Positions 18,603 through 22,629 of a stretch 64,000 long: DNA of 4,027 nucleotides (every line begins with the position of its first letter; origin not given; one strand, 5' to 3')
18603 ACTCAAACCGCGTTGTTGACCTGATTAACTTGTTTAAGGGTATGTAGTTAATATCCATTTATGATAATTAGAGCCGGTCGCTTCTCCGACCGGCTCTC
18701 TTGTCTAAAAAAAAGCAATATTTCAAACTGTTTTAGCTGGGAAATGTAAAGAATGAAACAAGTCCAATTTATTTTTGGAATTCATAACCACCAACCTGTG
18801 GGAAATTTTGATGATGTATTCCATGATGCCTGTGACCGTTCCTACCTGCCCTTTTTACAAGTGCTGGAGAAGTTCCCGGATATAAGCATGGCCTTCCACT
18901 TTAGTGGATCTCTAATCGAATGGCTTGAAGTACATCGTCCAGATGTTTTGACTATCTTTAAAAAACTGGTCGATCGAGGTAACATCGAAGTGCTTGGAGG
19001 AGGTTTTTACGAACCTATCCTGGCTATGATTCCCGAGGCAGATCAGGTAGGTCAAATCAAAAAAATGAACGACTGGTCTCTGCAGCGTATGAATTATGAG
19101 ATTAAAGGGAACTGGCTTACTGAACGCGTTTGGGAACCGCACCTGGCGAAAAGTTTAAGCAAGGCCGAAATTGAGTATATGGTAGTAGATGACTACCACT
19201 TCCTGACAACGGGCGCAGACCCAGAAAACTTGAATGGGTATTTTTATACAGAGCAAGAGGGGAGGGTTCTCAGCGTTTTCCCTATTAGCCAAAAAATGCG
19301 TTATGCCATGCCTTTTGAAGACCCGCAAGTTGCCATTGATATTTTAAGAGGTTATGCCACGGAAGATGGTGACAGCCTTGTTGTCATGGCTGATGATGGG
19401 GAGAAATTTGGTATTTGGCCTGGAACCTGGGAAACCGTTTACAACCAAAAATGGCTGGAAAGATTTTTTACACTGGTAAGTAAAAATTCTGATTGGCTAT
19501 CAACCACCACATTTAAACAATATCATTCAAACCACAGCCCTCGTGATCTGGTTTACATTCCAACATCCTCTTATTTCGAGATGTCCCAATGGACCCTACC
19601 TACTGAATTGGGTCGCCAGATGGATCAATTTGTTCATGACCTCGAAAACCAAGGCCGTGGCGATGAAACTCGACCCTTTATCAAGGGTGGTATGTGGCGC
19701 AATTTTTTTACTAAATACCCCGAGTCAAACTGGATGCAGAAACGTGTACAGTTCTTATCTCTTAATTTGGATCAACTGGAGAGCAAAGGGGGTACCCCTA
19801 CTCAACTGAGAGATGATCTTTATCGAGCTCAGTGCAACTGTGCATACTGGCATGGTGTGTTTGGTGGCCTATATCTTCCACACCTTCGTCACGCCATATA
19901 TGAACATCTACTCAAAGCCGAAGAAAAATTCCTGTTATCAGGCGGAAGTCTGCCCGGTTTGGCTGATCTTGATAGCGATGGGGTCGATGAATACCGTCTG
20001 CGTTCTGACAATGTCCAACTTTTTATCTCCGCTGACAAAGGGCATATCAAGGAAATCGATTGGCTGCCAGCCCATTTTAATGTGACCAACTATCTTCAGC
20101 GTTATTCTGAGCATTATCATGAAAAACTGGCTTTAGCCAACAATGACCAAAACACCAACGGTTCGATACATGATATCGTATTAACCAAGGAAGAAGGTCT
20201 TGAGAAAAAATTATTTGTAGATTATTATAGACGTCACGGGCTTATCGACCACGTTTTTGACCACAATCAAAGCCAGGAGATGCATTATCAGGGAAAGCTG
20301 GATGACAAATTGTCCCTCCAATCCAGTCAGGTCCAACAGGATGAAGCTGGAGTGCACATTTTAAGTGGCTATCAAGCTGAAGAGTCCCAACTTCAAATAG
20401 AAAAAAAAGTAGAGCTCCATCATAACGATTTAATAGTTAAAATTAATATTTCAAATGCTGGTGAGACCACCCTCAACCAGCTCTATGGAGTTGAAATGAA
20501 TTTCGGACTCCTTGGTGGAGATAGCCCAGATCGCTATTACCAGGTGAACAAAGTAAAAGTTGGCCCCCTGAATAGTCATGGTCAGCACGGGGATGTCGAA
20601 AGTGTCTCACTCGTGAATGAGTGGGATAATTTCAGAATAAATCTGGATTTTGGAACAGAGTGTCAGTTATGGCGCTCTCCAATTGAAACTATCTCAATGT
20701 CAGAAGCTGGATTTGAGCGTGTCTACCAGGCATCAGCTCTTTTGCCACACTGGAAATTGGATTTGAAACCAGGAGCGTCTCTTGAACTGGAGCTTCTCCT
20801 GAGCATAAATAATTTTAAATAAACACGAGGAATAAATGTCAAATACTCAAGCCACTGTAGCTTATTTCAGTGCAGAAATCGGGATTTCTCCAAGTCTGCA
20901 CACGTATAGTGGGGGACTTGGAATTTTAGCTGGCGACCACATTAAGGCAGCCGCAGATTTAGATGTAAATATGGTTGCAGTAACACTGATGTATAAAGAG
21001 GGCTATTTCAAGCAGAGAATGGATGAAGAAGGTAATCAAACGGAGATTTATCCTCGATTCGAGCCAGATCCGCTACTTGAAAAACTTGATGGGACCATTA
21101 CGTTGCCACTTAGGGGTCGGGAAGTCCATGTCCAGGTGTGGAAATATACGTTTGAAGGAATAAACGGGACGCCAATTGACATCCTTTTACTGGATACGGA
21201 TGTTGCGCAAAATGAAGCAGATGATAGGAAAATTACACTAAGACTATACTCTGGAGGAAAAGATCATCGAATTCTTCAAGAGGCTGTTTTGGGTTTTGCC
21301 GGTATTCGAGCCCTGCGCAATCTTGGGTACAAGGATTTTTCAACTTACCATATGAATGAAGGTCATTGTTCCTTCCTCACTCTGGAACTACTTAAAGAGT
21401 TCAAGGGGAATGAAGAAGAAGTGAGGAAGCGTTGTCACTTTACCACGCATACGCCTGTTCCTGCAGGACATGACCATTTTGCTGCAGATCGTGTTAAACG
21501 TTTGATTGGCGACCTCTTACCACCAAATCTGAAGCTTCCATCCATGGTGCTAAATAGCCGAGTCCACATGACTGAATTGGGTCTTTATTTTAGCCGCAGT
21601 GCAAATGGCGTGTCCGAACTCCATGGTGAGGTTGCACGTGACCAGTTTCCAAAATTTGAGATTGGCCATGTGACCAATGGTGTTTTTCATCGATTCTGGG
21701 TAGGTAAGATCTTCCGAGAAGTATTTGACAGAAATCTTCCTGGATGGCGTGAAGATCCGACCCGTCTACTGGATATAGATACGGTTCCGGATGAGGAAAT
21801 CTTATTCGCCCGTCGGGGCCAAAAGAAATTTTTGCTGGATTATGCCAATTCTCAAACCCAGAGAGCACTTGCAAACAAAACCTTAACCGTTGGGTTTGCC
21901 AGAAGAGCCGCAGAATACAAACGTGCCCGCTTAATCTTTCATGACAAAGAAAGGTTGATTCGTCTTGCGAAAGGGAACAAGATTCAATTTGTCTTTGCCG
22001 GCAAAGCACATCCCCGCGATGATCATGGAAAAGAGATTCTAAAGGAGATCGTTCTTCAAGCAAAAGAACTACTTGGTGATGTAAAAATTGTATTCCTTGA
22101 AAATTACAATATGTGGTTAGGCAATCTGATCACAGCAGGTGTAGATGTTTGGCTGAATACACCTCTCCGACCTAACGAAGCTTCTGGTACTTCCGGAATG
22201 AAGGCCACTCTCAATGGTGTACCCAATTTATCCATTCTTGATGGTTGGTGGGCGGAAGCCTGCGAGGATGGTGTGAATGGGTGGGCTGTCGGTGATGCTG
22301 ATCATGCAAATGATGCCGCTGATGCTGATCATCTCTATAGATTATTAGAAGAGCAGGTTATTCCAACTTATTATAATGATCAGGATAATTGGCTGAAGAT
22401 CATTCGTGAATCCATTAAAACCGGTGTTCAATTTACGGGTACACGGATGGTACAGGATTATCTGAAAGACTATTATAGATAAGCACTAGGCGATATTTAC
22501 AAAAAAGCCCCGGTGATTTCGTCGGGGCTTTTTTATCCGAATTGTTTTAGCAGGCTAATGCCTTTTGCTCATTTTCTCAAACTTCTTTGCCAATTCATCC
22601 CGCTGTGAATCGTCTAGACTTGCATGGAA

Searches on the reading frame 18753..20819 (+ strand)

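Call 42: search_protein_families(library=pfam, proteins=[window:18753-20819:+], max_evalue=0.001)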
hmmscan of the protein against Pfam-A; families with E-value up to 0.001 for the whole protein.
window:18753-20819:+ (689 aa): 4 families
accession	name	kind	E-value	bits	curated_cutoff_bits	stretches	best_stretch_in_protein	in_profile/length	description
PF09095.17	AmyA-gluTrfs_C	-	2.8e-56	191.7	22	1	405-679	1-282/284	Alpha-amylase/4-alpha-glucanotransferase, C-terminal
PF03065.20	Glyco_hydro_57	-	7.4e-46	157.2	21.2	1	7-270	1-291/291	Glycosyl hydrolase family 57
PF09094.16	AmyA-A_glucT_m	-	4.2e-33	114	27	1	313-391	1-78/80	Alpha-amylase/4-alpha-glucanotransferase, middle domain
PF01074.27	Glyco_hydro_38N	-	6e-05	23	25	1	26-123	24-120/270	Glycosyl hydrolases family 38 N-terminal domain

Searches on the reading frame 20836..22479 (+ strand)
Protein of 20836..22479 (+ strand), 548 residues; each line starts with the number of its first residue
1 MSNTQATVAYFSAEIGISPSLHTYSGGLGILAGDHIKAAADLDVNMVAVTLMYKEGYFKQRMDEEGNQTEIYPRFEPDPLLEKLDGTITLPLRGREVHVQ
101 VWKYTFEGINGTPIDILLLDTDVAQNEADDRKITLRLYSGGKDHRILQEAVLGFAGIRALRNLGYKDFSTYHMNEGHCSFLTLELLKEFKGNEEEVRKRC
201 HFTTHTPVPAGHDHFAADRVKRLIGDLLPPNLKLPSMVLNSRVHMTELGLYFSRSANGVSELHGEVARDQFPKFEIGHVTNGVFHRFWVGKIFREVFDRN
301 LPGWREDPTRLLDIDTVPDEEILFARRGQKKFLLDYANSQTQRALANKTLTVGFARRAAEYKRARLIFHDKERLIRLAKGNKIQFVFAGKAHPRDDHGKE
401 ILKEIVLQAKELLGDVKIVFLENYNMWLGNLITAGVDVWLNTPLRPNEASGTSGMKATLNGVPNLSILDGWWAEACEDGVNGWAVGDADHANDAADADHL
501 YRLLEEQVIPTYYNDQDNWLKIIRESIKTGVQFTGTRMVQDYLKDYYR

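Call 42: search_protein_families(library=pfam, proteins=[window:20836-22479:+], max_evalue=0.001)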
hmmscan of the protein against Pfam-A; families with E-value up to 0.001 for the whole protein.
window:20836-22479:+ (548 aa): 1 family
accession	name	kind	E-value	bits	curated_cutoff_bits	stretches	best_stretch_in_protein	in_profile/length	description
PF00343.26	Phosphorylase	-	3.4e-30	105.4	27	2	240-472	321-581/713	Carbohydrate phosphorylase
